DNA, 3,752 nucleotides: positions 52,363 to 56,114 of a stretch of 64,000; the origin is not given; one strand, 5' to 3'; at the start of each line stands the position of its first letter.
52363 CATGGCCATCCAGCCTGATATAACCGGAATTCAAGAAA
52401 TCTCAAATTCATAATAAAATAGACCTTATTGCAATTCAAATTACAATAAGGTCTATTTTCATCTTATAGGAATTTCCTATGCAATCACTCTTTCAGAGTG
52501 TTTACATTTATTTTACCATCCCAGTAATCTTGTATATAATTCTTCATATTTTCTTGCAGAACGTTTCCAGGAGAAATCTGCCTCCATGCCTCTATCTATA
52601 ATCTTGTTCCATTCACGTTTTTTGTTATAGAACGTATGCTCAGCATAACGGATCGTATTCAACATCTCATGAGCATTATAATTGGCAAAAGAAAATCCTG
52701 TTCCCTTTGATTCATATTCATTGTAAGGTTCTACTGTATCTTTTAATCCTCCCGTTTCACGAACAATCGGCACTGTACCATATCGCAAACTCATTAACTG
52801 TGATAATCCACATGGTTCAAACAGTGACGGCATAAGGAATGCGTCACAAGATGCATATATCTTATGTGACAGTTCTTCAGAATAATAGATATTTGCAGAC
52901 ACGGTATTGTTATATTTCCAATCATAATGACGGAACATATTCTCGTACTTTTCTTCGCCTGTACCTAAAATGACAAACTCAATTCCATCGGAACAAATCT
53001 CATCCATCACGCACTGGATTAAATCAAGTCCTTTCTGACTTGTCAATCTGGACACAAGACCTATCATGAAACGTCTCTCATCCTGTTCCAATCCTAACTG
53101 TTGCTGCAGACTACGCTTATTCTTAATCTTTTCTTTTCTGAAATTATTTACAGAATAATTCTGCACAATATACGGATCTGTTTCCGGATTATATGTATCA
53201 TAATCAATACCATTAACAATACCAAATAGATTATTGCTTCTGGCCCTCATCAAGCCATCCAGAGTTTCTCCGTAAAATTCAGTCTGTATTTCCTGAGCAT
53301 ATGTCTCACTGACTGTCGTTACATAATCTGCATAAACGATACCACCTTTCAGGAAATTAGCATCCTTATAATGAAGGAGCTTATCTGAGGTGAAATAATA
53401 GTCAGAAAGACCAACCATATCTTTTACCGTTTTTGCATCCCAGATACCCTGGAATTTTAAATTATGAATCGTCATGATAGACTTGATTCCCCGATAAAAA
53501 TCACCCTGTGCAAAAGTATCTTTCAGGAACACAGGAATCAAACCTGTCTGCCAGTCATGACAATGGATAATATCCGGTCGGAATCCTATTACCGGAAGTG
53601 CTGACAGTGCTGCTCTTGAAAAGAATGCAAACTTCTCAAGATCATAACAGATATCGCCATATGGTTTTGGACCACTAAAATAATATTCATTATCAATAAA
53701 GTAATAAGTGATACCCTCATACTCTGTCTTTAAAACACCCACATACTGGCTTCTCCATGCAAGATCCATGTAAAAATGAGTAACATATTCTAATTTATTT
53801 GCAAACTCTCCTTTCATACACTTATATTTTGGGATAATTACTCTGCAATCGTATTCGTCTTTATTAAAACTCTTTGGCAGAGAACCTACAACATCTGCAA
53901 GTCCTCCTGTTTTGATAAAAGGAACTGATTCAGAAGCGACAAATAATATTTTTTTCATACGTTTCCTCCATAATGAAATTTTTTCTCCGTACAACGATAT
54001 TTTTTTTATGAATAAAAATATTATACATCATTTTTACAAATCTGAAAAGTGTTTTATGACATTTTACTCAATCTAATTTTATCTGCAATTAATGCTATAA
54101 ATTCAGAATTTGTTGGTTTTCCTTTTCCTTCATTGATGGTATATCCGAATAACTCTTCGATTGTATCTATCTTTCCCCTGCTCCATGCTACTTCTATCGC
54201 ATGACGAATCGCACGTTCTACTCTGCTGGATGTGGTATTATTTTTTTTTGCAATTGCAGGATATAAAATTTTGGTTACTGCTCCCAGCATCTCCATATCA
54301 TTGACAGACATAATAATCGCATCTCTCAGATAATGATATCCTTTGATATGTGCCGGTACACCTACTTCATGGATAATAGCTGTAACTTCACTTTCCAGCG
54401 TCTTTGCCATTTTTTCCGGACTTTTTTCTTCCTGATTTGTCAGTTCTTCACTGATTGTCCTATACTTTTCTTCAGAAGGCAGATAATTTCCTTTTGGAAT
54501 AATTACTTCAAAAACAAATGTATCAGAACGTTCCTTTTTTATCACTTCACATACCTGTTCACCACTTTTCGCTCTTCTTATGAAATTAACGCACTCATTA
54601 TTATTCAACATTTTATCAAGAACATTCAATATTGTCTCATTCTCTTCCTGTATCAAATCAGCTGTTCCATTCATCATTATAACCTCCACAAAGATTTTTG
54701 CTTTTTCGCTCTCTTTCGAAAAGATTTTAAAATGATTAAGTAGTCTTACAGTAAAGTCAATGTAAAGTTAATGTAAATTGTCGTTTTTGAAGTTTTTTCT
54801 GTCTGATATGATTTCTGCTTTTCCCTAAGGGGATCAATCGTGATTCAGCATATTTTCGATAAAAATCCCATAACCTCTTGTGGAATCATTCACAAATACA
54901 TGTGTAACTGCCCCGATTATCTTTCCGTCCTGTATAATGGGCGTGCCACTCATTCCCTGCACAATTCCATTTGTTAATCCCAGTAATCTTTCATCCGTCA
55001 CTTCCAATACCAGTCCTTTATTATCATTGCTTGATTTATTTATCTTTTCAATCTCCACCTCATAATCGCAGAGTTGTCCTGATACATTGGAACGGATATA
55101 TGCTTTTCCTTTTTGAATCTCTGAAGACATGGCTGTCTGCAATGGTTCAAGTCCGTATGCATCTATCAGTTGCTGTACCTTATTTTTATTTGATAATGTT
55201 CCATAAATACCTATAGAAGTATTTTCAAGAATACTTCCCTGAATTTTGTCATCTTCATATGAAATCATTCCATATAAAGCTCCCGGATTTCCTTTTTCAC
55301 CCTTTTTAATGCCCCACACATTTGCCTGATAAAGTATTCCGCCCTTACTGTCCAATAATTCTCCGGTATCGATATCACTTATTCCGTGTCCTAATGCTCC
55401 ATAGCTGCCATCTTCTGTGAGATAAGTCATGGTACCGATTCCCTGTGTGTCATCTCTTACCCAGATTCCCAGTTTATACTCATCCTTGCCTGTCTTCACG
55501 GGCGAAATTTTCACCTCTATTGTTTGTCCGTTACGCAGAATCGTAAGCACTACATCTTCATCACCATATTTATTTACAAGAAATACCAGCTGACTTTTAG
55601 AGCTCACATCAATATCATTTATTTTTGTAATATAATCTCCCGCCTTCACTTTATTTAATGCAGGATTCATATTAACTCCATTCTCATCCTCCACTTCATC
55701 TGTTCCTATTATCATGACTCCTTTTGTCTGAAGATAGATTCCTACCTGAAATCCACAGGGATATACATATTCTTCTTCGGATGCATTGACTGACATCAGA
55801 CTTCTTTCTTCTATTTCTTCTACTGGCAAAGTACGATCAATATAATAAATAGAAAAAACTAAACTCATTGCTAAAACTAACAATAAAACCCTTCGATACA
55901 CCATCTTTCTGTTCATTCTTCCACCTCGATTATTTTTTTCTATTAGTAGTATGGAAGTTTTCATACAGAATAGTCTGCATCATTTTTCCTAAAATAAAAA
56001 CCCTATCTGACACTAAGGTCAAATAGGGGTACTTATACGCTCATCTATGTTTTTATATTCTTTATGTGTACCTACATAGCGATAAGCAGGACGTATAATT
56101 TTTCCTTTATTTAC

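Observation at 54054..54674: Spo0A with a non-phosphorylatable, half-deleted receiver: a possible natural kinase-independent sporulation master regulator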

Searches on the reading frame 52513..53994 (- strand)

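Call 3: search_protein_families(library=pfam, proteins=[window:52513-53994:-], max_evalue=1)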
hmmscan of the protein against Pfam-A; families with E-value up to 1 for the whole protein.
window:52513-53994:- (493 aa): 6 families
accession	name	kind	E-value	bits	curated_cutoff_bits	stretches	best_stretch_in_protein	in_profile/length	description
PF08323.17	Glyco_transf_5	-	3.4e-85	286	22.7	1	15-250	1-238/239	Starch synthase catalytic domain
PF00534.26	Glycos_transf_1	-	7.1e-16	58.6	26.4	1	304-454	11-158/172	Glycosyl transferases group 1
PF13692.12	Glyco_trans_1_4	-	2.9e-10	41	27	1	310-448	3-136/142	Glycosyl transferases group 1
PF13439.12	Glyco_transf_4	-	1.3e-05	25.7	28.5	1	136-238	71-150/170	Glycosyltransferase Family 4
PF13579.12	Glyco_trans_4_4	-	0.0015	19.3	29.7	1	133-237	67-143/158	Glycosyl transferase 4-like domain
PF20706.3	GT4-conflict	-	0.016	14.6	26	1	305-425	194-324/385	Family 4 Glycosyltransferase in conflict systems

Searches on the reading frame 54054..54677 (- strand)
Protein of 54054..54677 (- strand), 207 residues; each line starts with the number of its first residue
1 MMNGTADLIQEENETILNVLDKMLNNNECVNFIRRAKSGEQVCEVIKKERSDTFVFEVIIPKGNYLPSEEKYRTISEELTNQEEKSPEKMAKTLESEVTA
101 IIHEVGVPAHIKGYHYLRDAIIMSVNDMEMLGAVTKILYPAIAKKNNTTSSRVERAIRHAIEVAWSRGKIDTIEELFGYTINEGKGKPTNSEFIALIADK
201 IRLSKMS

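Call 3: search_protein_families(library=pfam, proteins=[window:54054-54677:-], max_evalue=1)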
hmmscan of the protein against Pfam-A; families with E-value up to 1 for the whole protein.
window:54054-54677:- (207 aa): 3 families
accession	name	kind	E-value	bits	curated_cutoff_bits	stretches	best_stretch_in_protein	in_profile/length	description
PF08769.17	Spo0A_C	-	2.8e-45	153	25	1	98-201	1-104/104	Sporulation initiation factor Spo0A C terminal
PF00072.30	Response_reg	-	0.02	15.5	30.2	1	8-62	2-54/111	Response regulator receiver domain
PF13656.11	RNA_pol_L_2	-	0.03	14.5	27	1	9-33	6-30/75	RNA polymerase Rpb3/Rpb11 dimerisation domain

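Call 4: search_protein_families(library=ncbifam, proteins=[window:54054-54677:-], max_evalue=1)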
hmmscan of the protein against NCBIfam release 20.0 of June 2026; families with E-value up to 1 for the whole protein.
window:54054-54677:- (207 aa): 2 families
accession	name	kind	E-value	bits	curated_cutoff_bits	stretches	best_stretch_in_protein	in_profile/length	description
TIGR02875.1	spore_0_A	equivalog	7.2e-67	225.4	200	2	73-205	127-259/262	sporulation transcription factor Spo0A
TIGR02145.1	Fib_succ_major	domain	0.097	13.3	41.65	1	51-99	59-99/176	FISUMP domain-containing protein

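Call 13: find_homologous_proteins(query=window:54054-54677:-, max_evalue=1e-10)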
Query window:54054-54677:- (207 aa): 8000 proteins with E <= 1e-10 among 8000 candidates; the best 120 are listed.
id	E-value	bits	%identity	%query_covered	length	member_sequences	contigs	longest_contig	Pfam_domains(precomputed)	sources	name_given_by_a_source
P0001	4.4e-129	446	100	100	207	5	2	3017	PF08769.18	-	-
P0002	4.7e-97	341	77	100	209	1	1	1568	PF08769.18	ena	-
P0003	1.0e-95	337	75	100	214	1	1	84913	PF08769.18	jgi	-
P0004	1.2e-94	333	75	100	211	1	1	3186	PF08769.18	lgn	-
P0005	4.0e-94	332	77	100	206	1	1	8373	PF08769.18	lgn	-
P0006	1.2e-93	330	76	99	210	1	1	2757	PF08769.18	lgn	-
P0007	2.2e-93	329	74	100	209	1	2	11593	PF08769.18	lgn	-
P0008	4.3e-93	328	73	100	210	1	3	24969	PF08769.18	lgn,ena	-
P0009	5.1e-93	328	73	100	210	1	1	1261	PF08769.18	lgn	-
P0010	6.2e-92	324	74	100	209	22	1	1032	PF08769.18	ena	-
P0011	9.7e-91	321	72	99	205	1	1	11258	PF08769.18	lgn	-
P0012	2.7e-89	316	73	99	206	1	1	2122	PF08769.18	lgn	-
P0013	4.7e-89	315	71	97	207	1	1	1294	PF08769.18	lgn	-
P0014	5.3e-89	315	71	100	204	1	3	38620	PF08769.18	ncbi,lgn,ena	-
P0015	5.9e-89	315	71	100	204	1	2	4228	PF08769.18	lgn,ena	-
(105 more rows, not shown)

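Call 27: predict_structure(alignment_id=A2)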
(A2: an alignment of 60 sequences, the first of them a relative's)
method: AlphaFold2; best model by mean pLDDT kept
length: 207 residues; sequences in the alignment: 60
mean_pLDDT: 71.5   pTM: 0.53
mean pLDDT of the five models: 71.5, 69.5, 68.4, 66.8, 66.1
residues with pLDDT >= 90: 57; 70-90: 45; 50-70: 74; < 50: 31
segments of 3 or more residues with pLDDT < 50: 1-5, 50-63, 81-86
pLDDT, mean of each block of 10 residues (from residue 1): 51 70 61 54 51 42 53 57 48 85 89 94 90 90 95 95 79 64 66 90 77
secondary structure, 60 per line:
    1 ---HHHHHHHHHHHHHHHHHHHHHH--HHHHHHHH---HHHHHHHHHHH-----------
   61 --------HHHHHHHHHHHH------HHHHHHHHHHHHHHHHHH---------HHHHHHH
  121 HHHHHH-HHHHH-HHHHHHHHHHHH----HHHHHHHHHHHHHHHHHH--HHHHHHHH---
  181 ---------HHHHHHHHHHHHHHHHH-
elements in order: H4-25 H28-35 H39-49 H69-80 H87-104 H114-126 H128-132 H134-145 H150-167 H170-177 H190-206

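Call 37: find_related_loci(query=window:54054-54677:-, collection=genome_contigs, flank=3000)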
Query window:54054-54677:- (207 aa) in genome_contigs; peptide patterns used: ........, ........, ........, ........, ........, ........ (x = any residue, [..] = any of these).
336 stretches matched a pattern; 136 encode a relative of the query (tblastn E <= 1e-3); the best 80 are kept; 80 distinct loci.
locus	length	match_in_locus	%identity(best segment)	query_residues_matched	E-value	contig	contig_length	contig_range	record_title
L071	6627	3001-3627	75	2-207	1e-102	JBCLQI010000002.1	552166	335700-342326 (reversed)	Lachnospiraceae bacterium 48-33 voucher GPTB0118 scaffold2, whole genome shotgun sequence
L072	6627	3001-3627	75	2-207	1e-102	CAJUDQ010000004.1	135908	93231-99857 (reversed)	MAG TPA_asm: uncultured Lachnospiraceae bacterium isolate MGBC130214 genome assembly, contig: MGBC130214.4, whole genome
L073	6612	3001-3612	71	2-207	6e-97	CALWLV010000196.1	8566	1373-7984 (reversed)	MAG: uncultured Roseburia sp. isolate E16__bin188 genome assembly, contig: E16__k127_2523160, whole genome shotgun seque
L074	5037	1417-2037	67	2-206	9e-92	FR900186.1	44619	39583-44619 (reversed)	Roseburia sp. CAG:303 genomic scaffold, scf674, whole genome shotgun sequence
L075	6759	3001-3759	49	9-203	1e-70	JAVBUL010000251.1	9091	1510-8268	MAG: Lachnospiraceae bacterium isolate EPI_MAG_00278 c_000011337028, whole genome shotgun sequence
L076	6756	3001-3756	47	9-203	2e-66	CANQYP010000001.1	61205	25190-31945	MAG: uncultured Lachnospiraceae bacterium isolate Lapin-015__bin17 genome assembly, contig: Lapin-015__NODE_379_length_6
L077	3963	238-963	50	9-203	2e-66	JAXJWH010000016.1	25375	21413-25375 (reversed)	MAG: Agathobacter sp. isolate DOME_MAG_6206 6206_C0407_k141_25665, whole genome shotgun sequence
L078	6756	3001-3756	47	9-203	3e-66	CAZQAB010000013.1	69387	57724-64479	MAG TPA_asm: uncultured Lachnospiraceae bacterium isolate SRP222994_co1_338 genome assembly, contig: NODE_544_length_693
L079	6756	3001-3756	47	9-203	5e-66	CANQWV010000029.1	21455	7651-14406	MAG: uncultured Lachnospiraceae bacterium isolate Lapin-010__bin15 genome assembly, contig: Lapin-010__NODE_871_length_2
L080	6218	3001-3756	47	9-203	4e-66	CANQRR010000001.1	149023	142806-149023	MAG: uncultured Lachnospiraceae bacterium isolate Lapin-008__bin26 genome assembly, contig: Lapin-008__NODE_83_length_14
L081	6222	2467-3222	47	9-203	6e-66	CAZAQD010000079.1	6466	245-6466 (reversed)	MAG TPA_asm: uncultured Marvinbryantia sp. isolate SRP222994_co1_325 genome assembly, contig: NODE_24127_length_6466_cov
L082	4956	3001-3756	47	9-203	2e-65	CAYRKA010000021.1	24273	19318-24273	MAG TPA_asm: uncultured Lachnospiraceae bacterium isolate SRP222994_co1_237 genome assembly, contig: NODE_4105_length_24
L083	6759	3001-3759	47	9-203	8e-65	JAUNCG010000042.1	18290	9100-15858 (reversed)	MAG: Eubacteriales bacterium isolate S21M_St_13 NODE_316_length_18290_cov_32.671237, whole genome shotgun sequence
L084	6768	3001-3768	45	9-207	6e-65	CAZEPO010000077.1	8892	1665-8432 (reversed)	MAG TPA_asm: uncultured Lachnospiraceae bacterium isolate SRP350583_co2_359 genome assembly, contig: NODE_11958_length_8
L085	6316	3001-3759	46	9-203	1e-64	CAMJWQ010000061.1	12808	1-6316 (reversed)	MAG: uncultured Lachnospiraceae bacterium isolate SRR12377473_bin.10_metawrap_v1.3_MAG genome assembly, contig: SRR12377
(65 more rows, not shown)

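Call 51: predict_structure(alignment_id=A1)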
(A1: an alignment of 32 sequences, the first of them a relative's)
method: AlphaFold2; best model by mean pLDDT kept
length: 207 residues; sequences in the alignment: 32
mean_pLDDT: 70.4   pTM: 0.53
mean pLDDT of the five models: 70.4, 67.8, 67.2, 66.3, 64.4
residues with pLDDT >= 90: 39; 70-90: 63; 50-70: 73; < 50: 32
segments of 3 or more residues with pLDDT < 50: 1-12, 75-89
pLDDT, mean of each block of 10 residues (from residue 1): 38 52 53 62 69 70 54 46 43 82 87 93 88 87 94 94 77 63 66 88 73
secondary structure, 60 per line:
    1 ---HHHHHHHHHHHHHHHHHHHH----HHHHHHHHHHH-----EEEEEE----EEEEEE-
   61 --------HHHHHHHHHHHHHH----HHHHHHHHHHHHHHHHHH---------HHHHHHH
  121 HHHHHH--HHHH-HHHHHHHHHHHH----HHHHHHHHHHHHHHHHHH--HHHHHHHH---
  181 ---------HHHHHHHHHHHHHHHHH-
elements in order: H4-23 H28-38 E44-49 E54-59 H69-82 H87-104 H114-126 H129-132 H134-145 H150-167 H170-177 H190-206

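Call 52: search_solved_structures(query=window:54054-54677:-, max_evalue=0.1, show_alignments=4)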
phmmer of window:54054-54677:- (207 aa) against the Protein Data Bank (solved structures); distinct sequences matched with E-value up to 0.1: 3.
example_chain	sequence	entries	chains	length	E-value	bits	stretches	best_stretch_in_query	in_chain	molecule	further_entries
1lq1_A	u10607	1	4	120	5.8e-51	176.1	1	91-204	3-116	Stage 0 sporulation protein A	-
1fc3_A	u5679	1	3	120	6.5e-50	172.7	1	91-204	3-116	SPO0A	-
1dz3_A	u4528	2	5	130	0.09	15.7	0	9-74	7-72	Stage 0 sporulation protein A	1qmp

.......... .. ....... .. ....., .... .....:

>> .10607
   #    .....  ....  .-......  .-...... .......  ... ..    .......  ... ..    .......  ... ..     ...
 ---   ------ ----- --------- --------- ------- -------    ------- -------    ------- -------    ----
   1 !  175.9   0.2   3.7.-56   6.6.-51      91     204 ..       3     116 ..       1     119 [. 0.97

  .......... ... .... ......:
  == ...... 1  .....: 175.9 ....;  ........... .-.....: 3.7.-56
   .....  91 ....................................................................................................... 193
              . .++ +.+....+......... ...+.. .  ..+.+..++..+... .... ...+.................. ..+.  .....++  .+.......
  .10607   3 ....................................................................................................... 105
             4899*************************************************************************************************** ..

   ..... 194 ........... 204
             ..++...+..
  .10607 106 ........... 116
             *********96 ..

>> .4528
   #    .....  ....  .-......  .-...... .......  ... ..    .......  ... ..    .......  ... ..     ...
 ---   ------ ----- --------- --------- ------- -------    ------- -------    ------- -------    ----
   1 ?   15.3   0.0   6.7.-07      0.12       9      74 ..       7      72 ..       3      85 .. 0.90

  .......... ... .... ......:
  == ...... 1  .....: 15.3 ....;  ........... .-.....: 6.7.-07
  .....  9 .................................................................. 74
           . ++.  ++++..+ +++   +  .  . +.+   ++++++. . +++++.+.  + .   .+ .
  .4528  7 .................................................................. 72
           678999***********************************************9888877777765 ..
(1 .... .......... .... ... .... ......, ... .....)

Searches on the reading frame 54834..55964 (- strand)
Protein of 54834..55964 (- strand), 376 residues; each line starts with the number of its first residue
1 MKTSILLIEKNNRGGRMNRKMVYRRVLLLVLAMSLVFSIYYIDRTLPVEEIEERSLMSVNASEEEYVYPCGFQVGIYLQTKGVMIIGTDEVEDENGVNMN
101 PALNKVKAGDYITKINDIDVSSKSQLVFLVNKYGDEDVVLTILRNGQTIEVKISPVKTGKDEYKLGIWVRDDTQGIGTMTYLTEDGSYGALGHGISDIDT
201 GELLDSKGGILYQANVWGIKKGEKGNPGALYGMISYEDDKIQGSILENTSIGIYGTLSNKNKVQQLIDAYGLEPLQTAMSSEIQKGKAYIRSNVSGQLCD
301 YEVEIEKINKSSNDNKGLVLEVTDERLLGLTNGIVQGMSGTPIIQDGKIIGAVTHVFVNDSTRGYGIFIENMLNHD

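Call 3: search_protein_families(library=pfam, proteins=[window:54834-55964:-], max_evalue=1)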
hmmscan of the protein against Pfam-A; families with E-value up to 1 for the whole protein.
window:54834-55964:- (376 aa): 5 families
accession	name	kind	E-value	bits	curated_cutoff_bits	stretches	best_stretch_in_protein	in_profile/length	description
PF05580.18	Peptidase_S55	-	4.6e-81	272.3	25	1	162-373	2-210/210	SpoIVB peptidase S55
PF13180.12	PDZ_2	-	4.3e-06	27.4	27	1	99-153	22-78/80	PDZ domain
PF17820.7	PDZ_6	-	0.00019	21.6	27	1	106-144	16-54/54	PDZ domain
PF14685.13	PDZ_Tricorn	-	0.023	15.1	25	1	105-147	39-81/88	Tricorn protease PDZ domain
PF00089.32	Trypsin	-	0.11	12.8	20.6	0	331-369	169-211/220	Trypsin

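Call 4: search_protein_families(library=ncbifam, proteins=[window:54834-55964:-], max_evalue=1)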
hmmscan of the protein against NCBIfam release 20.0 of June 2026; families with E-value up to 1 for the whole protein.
window:54834-55964:- (376 aa): 7 families
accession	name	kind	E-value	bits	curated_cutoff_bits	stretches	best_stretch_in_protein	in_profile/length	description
TIGR02860.1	spore_IV_B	equivalog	1.8e-95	320.2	305.25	1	57-374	81-397/402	SpoIVB peptidase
TIGR00054.1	TIGR00054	equivalog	3.6e-06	26.1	147.55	1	104-160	218-274/421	RIP metalloprotease RseP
TIGR02037.1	degP_htrA_DO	subfamily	4.3e-05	22.6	416.2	1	106-154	277-326/434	Do family serine endopeptidase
NF041521.1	HhoA_HhoB_HtrA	equivalog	0.0012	18.2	450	1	101-156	275-332/335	HhoA/HhoB/HtrA family serine endopeptidase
NF041199.1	trx7_PDZ_seleno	equivalog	0.0018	17.2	300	1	59-156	180-273/390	Trx7/PDZ domain-containing (seleno)protein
NF040960.1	MamE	equivalog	0.003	16.2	800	1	312-358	221-269/659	magnetosome formation protease MamE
NF008046.0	PRK10779.1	equivalog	0.011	14.8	477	1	105-162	239-296/450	sigma E protease regulator RseP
